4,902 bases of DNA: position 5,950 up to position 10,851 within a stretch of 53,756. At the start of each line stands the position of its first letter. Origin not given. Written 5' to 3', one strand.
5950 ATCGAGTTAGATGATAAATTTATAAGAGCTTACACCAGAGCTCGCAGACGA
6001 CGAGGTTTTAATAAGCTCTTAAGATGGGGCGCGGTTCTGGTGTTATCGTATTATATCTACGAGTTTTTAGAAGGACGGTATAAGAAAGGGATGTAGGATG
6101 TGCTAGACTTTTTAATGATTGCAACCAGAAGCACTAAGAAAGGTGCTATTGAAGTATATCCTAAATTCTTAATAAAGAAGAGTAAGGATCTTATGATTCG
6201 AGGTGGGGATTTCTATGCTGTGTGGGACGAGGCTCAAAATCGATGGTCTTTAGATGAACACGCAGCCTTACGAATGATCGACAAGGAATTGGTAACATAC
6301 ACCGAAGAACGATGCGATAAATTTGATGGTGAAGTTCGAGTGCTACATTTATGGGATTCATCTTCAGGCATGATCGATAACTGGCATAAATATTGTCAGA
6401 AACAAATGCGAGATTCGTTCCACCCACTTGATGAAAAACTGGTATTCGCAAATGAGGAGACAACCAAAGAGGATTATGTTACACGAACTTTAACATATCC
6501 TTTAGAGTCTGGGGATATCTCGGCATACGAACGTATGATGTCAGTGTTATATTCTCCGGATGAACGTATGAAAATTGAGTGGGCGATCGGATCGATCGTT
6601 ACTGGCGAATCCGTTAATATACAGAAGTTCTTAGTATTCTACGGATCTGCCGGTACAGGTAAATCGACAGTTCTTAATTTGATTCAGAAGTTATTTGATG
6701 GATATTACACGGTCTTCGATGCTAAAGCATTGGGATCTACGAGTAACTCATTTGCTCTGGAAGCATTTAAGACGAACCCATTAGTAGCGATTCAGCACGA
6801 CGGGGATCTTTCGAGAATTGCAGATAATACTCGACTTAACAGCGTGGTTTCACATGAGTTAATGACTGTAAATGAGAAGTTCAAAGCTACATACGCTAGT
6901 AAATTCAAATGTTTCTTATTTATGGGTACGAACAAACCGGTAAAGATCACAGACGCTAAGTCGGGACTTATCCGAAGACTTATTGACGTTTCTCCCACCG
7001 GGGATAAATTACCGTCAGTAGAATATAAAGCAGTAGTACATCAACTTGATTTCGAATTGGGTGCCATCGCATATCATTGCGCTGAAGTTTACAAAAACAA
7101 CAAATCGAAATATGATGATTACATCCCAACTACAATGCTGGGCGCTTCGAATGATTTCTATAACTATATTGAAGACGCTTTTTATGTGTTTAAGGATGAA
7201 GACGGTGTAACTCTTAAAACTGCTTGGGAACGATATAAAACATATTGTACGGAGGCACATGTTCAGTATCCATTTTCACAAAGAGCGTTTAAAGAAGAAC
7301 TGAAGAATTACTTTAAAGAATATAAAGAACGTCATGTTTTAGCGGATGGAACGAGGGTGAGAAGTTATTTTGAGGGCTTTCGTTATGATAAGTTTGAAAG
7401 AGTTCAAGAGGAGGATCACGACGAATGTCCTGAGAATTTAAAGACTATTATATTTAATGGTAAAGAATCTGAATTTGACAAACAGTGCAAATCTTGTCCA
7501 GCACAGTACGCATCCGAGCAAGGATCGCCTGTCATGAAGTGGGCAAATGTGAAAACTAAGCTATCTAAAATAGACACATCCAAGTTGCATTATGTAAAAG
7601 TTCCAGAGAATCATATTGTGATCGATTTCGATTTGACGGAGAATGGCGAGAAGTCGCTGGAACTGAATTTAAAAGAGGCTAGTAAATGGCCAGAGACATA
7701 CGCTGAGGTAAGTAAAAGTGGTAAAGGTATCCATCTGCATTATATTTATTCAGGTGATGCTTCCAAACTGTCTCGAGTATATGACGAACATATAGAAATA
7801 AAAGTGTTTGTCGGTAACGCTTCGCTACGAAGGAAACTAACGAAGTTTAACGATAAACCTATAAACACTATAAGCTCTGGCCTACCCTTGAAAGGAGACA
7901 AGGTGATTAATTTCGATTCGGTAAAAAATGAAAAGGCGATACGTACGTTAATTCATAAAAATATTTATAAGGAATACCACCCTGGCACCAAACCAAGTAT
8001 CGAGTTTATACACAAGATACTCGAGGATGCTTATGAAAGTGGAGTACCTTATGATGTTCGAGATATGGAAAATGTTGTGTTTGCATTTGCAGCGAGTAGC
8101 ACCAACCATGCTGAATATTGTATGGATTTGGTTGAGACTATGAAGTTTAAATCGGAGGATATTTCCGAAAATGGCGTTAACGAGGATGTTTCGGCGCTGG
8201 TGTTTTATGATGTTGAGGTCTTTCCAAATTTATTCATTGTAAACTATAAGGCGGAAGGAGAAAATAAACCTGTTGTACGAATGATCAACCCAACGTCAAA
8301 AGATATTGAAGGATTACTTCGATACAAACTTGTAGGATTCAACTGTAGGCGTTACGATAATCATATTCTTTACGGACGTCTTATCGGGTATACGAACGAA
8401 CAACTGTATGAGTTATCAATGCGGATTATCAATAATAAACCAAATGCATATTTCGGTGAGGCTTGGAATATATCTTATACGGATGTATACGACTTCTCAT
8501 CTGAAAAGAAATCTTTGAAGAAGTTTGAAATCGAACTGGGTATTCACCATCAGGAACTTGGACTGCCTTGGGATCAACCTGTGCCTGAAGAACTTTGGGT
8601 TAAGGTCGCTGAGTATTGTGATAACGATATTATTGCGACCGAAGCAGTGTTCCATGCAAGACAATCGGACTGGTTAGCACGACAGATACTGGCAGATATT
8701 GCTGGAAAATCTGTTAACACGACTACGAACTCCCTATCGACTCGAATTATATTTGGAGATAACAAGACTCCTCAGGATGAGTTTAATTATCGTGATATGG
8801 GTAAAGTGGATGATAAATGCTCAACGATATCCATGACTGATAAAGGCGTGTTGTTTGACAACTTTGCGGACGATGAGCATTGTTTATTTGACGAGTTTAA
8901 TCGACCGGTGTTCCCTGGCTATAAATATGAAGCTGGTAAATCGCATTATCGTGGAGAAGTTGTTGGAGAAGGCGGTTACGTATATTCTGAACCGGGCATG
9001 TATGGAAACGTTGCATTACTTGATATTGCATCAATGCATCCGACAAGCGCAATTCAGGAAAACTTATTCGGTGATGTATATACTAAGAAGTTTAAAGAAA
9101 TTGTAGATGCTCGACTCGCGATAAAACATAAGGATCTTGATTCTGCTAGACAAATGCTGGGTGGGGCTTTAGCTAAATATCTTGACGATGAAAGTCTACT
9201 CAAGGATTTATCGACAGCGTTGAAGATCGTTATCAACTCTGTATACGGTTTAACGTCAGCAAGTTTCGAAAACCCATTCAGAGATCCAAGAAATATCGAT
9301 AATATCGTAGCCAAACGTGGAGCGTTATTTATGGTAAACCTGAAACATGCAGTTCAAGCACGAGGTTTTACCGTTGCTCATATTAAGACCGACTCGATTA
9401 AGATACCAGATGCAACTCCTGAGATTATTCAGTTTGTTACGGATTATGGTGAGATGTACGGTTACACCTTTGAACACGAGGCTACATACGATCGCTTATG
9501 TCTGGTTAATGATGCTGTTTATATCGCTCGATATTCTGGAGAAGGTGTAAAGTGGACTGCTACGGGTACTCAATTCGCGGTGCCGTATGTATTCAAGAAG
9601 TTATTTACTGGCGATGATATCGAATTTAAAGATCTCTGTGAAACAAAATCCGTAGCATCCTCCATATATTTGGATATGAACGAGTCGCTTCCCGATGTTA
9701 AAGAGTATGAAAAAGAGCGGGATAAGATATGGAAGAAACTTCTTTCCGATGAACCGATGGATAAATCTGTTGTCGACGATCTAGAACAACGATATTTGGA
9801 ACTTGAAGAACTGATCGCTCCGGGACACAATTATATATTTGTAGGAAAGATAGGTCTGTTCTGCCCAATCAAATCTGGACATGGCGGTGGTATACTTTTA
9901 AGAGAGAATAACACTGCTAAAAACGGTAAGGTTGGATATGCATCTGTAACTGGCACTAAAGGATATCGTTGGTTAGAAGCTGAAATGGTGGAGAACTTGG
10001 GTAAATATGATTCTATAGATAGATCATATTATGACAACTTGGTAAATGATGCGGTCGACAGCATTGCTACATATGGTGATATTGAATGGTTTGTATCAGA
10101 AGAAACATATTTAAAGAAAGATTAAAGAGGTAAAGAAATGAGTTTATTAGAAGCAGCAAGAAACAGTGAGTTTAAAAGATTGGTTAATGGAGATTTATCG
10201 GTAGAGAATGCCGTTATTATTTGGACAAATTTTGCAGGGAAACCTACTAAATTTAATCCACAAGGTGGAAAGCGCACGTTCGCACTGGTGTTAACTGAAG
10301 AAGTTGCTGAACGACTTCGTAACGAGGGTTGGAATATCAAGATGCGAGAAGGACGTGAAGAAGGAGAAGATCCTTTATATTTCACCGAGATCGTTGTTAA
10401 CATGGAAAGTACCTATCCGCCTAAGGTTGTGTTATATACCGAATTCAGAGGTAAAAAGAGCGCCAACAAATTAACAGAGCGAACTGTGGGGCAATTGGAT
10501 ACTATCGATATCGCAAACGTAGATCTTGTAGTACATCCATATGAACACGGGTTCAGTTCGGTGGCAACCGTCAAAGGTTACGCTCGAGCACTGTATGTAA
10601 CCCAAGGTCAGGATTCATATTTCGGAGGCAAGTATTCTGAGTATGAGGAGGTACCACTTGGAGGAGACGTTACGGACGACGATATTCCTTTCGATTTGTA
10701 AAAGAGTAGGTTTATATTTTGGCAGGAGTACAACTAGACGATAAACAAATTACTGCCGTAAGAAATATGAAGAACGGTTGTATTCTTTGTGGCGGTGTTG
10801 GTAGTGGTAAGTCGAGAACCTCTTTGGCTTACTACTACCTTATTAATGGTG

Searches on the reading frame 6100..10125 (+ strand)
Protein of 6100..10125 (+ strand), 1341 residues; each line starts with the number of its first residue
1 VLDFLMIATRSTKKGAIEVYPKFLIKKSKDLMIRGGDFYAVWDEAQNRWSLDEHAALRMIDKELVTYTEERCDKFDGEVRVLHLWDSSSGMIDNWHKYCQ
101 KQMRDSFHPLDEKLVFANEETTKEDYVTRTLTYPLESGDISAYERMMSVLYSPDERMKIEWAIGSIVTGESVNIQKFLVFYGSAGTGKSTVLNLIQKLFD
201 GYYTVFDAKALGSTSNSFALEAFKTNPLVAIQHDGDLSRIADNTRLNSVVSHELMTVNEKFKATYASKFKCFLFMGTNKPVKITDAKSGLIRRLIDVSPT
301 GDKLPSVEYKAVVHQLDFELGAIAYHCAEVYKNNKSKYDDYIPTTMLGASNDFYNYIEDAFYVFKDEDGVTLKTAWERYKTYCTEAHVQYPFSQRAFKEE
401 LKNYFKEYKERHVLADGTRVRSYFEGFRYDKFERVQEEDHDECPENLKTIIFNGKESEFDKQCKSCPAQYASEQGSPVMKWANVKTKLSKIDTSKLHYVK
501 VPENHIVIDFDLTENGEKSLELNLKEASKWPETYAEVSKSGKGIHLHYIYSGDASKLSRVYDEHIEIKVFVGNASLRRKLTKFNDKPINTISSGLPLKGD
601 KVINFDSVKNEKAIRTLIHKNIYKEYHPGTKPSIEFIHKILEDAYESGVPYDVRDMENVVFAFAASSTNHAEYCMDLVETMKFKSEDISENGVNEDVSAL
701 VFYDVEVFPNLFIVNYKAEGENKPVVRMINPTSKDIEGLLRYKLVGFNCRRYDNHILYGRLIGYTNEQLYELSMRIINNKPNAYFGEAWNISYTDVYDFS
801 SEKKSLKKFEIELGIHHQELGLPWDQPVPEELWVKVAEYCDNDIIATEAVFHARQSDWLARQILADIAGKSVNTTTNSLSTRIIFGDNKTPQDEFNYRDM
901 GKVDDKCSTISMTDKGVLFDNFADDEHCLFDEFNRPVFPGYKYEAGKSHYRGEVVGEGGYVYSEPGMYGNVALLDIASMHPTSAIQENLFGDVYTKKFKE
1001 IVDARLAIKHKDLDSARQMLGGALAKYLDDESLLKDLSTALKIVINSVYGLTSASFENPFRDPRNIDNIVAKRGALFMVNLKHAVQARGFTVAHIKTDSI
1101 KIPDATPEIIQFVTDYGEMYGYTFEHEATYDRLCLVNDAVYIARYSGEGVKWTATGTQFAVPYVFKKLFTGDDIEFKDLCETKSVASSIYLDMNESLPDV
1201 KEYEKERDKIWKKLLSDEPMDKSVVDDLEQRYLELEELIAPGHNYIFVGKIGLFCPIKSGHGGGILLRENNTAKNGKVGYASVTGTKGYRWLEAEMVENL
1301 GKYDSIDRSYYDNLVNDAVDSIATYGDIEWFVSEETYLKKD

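Call 37: search_dna_similar(query=window:6100-10125:+, collection=phages, mode=protein, max_rows=30, rows=spread, max_evalue=1e-20)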
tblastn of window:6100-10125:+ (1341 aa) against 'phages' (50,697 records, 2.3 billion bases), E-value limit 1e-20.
Records with a match: 253; places in all: 253; records where one place covers at least 80% of the query: 252.
Best place of each record, by identity: <60% 253.
By first word of the organism name: Arthrobacter 95; Gordonia 55; Streptomyces 54; Lactococcus 13; Siphovirus 12; Curtobacterium 7; Bacteriophage 4; Microbacterium 4; Rhodococcus 4; Faecalibacterium 2; and 2 more.
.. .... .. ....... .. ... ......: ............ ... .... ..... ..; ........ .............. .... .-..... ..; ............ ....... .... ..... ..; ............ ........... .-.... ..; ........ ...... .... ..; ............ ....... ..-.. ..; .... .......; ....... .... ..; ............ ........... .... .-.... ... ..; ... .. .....
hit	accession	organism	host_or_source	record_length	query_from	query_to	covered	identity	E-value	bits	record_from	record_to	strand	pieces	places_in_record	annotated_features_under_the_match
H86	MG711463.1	Faecalibacterium phage FP_oengus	Faecalibacterium prausnitzii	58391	1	1335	100%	57.0%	0e+0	1514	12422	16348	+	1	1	helicase/polymerase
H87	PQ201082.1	Arthrobacter phage Phaby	Arthrobacter globiformis B-2979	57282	2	1333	99%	51.1%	0e+0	1262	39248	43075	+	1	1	59: DNA primase/polymerase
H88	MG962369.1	Gordonia phage Kerry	Gordonia terrae 3612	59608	1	1341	100%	50.5%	0e+0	1253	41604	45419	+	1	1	61: DNA primase/polymerase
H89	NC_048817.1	Gordonia phage Tanis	Gordonia terrae 3612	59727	1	1341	100%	50.3%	0e+0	1249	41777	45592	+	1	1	62: DNA polymerase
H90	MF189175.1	Arthrobacter phage Tribby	Arthrobacter sp. ATCC 21022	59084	2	1332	99%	50.7%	0e+0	1269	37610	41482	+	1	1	DNA primase/polymerase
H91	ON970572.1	Gordonia phage Pherobrine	Gordonia rubripertincta NRRL B-16540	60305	1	1335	100%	50.4%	0e+0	1231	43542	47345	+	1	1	63: DNA primase/polymerase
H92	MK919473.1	Arthrobacter phage Xenomorph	Arthrobacter sp. ATCC 21022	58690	2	1332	99%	50.6%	0e+0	1267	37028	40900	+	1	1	58: DNA primase/polymerase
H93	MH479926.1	Arthrobacter phage Synepsis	Arthrobacter sp. ATCC 21022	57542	2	1334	99%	50.4%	0e+0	1253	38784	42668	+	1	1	55: DNA primase/polymerase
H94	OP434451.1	Arthrobacter phage BenitoAntonio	Arthrobacter sp. ATCC 21022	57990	2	1332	99%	50.5%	0e+0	1266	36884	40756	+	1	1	61: DNA primase/polymerase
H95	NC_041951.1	Arthrobacter phage CapnMurica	Arthrobacter sp. ATCC 21022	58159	2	1336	100%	50.3%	0e+0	1251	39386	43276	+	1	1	54: DNA polymerase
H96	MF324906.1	Arthrobacter phage Cheesy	Arthrobacter sp. ATCC 21022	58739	2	1332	99%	50.4%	0e+0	1263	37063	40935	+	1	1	61: DNA primase/polymerase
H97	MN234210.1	Arthrobacter phage Michelle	Arthrobacter globiformis NRRL B-2979 SEA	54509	2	1340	100%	50.1%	0e+0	1211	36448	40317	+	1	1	56: DNA primase/polymerase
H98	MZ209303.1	Arthrobacter phage DevitoJr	Arthrobacter sp. ATCC 21022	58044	2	1336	100%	50.2%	0e+0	1251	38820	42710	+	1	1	56: DNA primase/polymerase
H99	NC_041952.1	Arthrobacter phage Gordon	Arthrobacter sp. ATCC 21022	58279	2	1334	99%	50.2%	0e+0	1253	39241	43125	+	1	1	54: DNA polymerase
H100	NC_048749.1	Gordonia phage Rickmore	Gordonia terrae 3612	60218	1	1326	99%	49.9%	0e+0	1234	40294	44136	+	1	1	58: DNA polymerase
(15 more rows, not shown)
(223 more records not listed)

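Call 39: search_protein_families(library=ncbifam, proteins=[window:6100-10125:+], max_evalue=0.1)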
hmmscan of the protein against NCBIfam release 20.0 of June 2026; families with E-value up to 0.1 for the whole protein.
window:6100-10125:+ (1341 aa): 5 families
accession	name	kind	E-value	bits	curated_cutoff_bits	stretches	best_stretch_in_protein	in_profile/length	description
TIGR01613.1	primase_Cterm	subfamily_domain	2.7e-15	56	108.7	1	163-397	65-304/304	phage/plasmid primase, P4 family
NF004421.0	PRK05762.1-2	equivalog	5.1e-07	28.4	570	1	944-1100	399-560/795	DNA polymerase II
NF004422.0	PRK05762.1-4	equivalog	2.1e-06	26.4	1103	1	957-1100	404-553/789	DNA polymerase II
NF004420.0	PRK05762.1-1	equivalog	5.9e-06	25.2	1435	1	957-1100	400-549/783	DNA polymerase II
NF011296.0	PRK14709.1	subfamily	3.6e-05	22.6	613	1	121-411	149-449/469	hypothetical protein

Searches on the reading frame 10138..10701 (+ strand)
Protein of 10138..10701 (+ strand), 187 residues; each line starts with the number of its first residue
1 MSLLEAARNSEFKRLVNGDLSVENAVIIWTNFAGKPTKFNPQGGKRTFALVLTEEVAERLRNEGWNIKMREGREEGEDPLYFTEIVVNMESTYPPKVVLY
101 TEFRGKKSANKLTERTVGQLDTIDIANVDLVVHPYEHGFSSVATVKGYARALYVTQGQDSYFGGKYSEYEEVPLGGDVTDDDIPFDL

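Call 69: search_protein_families(library=pfam, proteins=[window:10138-10701:+], max_evalue=0.001)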
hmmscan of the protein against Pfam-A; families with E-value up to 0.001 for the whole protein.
window:10138-10701:+ (187 aa): 1 family
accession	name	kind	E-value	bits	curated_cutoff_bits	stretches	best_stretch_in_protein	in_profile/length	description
PF24083.1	Phage_ssDNA_bind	-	3.2e-38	131.5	27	1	15-174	7-164/193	Putative phage ssDNA-binding domain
